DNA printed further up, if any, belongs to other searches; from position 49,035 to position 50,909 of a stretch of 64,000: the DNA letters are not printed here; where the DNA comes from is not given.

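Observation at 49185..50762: Glycerate kinase fused to a C-terminal NUDIX hydrolase domain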

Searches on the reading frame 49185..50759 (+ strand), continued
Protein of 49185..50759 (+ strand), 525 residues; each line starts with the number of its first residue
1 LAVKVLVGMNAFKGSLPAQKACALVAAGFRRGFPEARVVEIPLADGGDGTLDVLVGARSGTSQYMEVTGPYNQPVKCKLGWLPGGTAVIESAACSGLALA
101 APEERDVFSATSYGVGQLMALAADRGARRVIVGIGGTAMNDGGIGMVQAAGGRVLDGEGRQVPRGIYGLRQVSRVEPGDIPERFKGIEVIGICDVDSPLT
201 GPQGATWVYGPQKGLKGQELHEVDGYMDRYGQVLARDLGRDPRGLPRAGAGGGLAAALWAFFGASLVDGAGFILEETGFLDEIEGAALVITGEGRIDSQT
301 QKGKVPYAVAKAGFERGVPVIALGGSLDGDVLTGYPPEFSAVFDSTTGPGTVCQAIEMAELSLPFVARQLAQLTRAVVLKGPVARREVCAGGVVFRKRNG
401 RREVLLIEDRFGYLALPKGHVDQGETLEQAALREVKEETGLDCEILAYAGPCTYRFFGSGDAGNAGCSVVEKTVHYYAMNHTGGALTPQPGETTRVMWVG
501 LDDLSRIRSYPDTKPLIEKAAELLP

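Call 14: find_encoding_contigs(protein=P0011, flank=7000, max_places=1)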
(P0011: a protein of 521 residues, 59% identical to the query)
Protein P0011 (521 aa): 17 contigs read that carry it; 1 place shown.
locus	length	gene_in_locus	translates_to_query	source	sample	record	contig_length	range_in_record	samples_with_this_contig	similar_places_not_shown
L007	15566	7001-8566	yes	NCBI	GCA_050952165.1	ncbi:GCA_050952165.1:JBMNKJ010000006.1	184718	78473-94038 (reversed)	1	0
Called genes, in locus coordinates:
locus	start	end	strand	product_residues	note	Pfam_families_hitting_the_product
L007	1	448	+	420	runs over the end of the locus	PF02812:ELFV_dehydrog_N, PF00208:ELFV_dehydrog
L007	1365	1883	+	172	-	PF09515:Thia_YuaJ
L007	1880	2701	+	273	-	PF04263:TPK_catalytic, PF04265:TPK_B1_binding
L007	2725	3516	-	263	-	PF01522:Polysacc_deac_1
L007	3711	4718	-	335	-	-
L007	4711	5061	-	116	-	PF02575:YbaB_DNA_bd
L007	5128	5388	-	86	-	-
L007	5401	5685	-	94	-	-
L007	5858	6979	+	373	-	PF01244:Peptidase_M19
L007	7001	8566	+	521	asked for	PF02595:Gly_kinase, PF00293:NUDIX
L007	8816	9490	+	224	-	-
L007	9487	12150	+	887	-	PF00801:PKD (weak), PF18911:PKD_4 (weak)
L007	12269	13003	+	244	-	PF00005:ABC_tran, PF13304:AAA_21 (faint)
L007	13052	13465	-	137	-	-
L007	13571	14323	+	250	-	PF01790:LGT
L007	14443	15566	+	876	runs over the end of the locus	PF13487:HD_5, PF01966:HD, PF01590:GAF, PF13185:GAF_2, PF13492:GAF_3, PF00990:GGDEF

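Call 20: find_related_loci(query=A1, collection=genome_contigs, flank=6000)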
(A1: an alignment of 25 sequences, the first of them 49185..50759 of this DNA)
Query A1 (525 aa) in genome_contigs; peptide patterns used: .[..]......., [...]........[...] (x = any residue, [..] = any of these).
600 stretches matched a pattern (row limit reached: there are more); 335 encode a relative of the query (tblastn E <= 1e-3); the best 80 are kept; 80 distinct loci.
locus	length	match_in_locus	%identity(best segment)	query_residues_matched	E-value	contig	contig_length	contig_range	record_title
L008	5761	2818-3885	42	3-357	1e-66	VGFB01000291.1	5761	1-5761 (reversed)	MAG: Armatimonadetes bacterium isolate K_DeepCast_150m_m2_147 K_DeepCast_150m_m2_147_Ga0194126_10029792, whole genome sh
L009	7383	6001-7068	40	3-357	3e-65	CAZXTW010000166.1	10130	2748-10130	MAG TPA_asm: uncultured Roseivirgaceae bacterium isolate SRP135972_co2_271 genome assembly, contig: NODE_8161_length_101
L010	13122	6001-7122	38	1-377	1e-64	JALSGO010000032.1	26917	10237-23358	MAG: Candidatus Bipolaricaulota bacterium isolate 354-166_maxbin2_scaf2bin.100 354-166_scaffold_1635_c1, whole genome sh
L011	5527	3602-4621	43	1-327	1e-61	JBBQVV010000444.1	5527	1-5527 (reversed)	MAG: Chthonomonadales bacterium isolate Co_metawrap_2016 Cmw_2016_k141_17135500_length_5527_cov_9.0000, whole genome sho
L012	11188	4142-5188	36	3-356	2e-53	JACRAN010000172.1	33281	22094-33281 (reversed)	MAG: Bacteroidetes bacterium isolate NC_groundwater_1594_Pr3_B-0.1um_54_10 SR-2_scaffold_141_1826864, whole genome shotg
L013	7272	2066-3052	35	3-330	2e-48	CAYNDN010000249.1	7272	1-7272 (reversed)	MAG TPA_asm: uncultured Lentimicrobiaceae bacterium isolate SRP141376_co3_49 genome assembly, contig: NODE_27256_length_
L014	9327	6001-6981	41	3-330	3e-43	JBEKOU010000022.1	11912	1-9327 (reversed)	MAG: Candidatus Dormibacteria bacterium isolate SPRUCE 448 SPRUCE_448_22, whole genome shotgun sequence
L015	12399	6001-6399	42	387-524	5e-22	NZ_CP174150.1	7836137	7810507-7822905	Amycolatopsis bartoniae strain DSM 45807 chromosome, complete genome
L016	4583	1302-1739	37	380-524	1e-21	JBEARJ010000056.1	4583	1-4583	MAG: Actinomycetota bacterium isolate muddycreek_2019_sw_WHONDRS-S19S_0082_F_bin.43 scaffold_5658, whole genome shotgun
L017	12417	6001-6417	41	386-524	6e-21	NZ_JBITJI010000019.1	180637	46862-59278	Nocardia sp. NPDC050175 NPDC050175_134_E4.ctg-0019, whole genome shotgun sequence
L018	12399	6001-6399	39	387-524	1e-20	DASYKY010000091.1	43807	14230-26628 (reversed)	MAG TPA_asm: Actinophytocola sp. isolate SMAG_U4334 k141_2691629, whole genome shotgun sequence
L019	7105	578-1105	35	349-524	2e-20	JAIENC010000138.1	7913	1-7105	MAG: Mycobacteriaceae bacterium isolate co.spades.DASTOOL.1kb_013 c_000000420672, whole genome shotgun sequence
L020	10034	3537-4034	35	354-520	4e-20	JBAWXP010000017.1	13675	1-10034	MAG: Actinomycetota bacterium isolate ELA066 MAG066_17, whole genome shotgun sequence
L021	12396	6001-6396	41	387-524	6e-20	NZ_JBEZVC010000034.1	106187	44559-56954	Lentzea sp. NPDC034063 NPDC034063_64_E7.ctg-0034, whole genome shotgun sequence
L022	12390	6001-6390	39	387-517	1e-19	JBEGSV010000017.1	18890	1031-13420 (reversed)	MAG: Actinomycetota bacterium isolate pringlecreek_2019_sw_WHONDRS-S19S_0025_B_bin.79 scaffold_597070, whole genome shot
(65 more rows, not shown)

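Call 23: list_cluster_members(proteins=[P0004, P0008, P0010, P0012, P0014, P0029, P0043, P0049, P0052, P0055])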
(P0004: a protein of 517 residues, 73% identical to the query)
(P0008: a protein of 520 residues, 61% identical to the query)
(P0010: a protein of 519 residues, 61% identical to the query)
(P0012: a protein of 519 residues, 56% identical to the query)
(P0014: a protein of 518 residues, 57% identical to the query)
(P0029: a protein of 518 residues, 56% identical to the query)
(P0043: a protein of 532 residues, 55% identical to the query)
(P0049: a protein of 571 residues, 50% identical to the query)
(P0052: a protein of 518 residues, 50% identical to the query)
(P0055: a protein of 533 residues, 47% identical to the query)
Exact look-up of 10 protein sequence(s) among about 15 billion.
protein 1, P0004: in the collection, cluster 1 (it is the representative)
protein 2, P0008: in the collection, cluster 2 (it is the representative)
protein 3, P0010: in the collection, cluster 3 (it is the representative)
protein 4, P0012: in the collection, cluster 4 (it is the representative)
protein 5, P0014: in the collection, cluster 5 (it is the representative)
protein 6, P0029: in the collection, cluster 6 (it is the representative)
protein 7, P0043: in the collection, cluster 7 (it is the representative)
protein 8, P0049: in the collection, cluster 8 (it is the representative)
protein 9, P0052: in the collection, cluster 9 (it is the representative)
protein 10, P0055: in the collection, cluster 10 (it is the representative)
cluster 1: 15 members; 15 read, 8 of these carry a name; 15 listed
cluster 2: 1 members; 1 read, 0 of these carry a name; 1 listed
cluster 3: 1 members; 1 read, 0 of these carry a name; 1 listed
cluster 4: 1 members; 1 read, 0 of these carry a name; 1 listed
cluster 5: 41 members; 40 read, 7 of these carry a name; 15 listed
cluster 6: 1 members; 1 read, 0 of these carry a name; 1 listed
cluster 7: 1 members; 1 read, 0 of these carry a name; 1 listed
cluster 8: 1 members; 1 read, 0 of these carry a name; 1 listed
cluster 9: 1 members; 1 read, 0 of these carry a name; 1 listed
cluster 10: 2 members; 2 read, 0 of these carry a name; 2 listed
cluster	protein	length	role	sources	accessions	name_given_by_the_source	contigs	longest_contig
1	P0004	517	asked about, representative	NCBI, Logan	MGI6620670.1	MAG: glycerate kinase [Bacillota bacterium]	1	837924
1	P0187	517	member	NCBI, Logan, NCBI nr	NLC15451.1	MAG: glycerate kinase [Firmicutes bacterium] | glycerate kinase [Candidatus Fermentithermobacillaceae bacterium]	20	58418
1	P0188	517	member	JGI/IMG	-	glycerate kinase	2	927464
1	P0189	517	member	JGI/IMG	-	glycerate kinase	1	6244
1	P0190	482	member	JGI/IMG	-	glycerate kinase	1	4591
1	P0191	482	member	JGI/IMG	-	glycerate kinase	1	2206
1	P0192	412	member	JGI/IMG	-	glycerate kinase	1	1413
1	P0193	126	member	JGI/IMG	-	diadenosine hexaphosphate hydrolase (ATP-forming)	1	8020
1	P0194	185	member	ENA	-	-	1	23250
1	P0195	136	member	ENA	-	-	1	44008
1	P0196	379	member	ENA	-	-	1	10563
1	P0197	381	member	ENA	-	-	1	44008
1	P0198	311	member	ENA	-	-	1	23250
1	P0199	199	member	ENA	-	-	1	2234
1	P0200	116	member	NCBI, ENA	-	-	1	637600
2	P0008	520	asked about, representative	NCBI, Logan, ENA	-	-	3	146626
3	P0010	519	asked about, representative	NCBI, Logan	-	-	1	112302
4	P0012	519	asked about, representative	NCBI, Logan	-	-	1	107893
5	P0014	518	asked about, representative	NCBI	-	-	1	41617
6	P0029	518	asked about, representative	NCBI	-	-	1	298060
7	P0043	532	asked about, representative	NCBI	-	-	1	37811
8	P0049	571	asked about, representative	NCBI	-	-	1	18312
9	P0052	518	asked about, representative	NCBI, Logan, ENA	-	-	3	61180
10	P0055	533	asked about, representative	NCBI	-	-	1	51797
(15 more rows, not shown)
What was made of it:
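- Some members of a related 90% cluster are split (381 + 136 aa, 311 + 185 aa) (call 23).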

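Call 38: predict_structure(alignment_id=A1)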
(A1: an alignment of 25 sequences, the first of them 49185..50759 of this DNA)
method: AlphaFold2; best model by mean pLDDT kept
length: 525 residues; sequences in the alignment: 25
mean_pLDDT: 91.4   pTM: 0.83
mean pLDDT of the five models: 91.4, 90.6, 89.7, 89.7, 88.9
residues with pLDDT >= 90: 376; 70-90: 139; 50-70: 7; < 50: 3
segments of 3 or more residues with pLDDT < 50: 462-464
pLDDT, mean of each block of 10 residues (from residue 1): 88 88 97 93 89 94 95 93 95 86 86 97 97 86 96 97 94 97 97 91 87 87 95 97 94 95 96 95 94 89 89 96 90 86 88 86 95 91 90 93 91 90 95 95 95 84 63 96 89 87 90 91 86
secondary structure, 60 per line:
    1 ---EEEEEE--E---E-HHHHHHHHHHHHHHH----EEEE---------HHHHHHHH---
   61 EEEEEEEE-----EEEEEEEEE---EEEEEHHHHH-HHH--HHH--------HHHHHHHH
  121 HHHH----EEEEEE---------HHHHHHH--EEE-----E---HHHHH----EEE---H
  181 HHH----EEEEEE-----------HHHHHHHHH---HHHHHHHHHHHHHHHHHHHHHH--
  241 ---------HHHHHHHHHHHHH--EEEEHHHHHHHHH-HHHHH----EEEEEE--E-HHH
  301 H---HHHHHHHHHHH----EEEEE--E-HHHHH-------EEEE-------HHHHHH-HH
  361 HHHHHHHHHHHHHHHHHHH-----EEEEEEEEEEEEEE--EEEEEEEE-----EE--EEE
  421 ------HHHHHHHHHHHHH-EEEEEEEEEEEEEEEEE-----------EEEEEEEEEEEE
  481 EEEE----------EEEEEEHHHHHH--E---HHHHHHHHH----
elements in order: E4-9 H18-32 E37-40 H50-57 E61-68 E74-82 E86-90 H91-95 H113-124 E129-134 H144-150 E153-155 H165-169 E174-176 H180-183 E188-193 H205-213 H217-238 H250-262 E265-268 H269-277 H279-283 E288-293 H298-301 H305-315 E320-324 H329-333 E341-344 H352-357 H359-379 E385-398 E401-408 E418-420 H427-439 E441-457 E469-484 E495-500 H501-506 H513-521
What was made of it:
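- The AF2 model has pLDDT 91.4 and pTM 0.83, with helix 359-379 running almost directly into strand 385 (call 38).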

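Call 44: find_encoding_contigs(protein=P0065, flank=5000, max_places=1)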
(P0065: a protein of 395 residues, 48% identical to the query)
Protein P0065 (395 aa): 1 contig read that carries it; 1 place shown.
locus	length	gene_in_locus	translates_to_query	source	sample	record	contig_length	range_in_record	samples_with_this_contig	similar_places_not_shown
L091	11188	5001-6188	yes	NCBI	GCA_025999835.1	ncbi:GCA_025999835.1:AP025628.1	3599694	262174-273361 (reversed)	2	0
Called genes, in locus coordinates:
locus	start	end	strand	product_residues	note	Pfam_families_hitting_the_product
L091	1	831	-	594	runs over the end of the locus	PF06480:FtsH_ext, PF00004:AAA, PF07728:AAA_5 (weak), PF17862:AAA_lid_3, PF01434:Peptidase_M41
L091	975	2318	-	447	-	PF00285:Citrate_synt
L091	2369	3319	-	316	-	PF00056:Ldh_1_N, PF03721:UDPG_MGDP_dh_N (faint), PF02866:Ldh_1_C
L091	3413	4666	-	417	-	PF00180:Iso_dh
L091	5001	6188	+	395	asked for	PF02595:Gly_kinase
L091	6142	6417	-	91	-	-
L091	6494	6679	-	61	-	-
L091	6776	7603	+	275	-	PF13489:Methyltransf_23, PF01209:Ubie_methyltran, PF13649:Methyltransf_25, PF13847:Methyltransf_31, PF08241:Methyltransf_11, PF08242:Methyltransf_12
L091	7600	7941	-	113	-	PF02583:Trns_repr_metal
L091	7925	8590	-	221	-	PF07187:DUF1405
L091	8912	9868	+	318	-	PF20030:bpMoxR, PF00493:MCM (weak), PF05496:RuvB_N (faint), PF00004:AAA (weak), PF07726:AAA_3, PF07728:AAA_5, PF17863:AAA_lid_2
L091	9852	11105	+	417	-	PF01882:DUF58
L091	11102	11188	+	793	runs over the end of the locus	PF01841:Transglut_core, PF13559:DUF4129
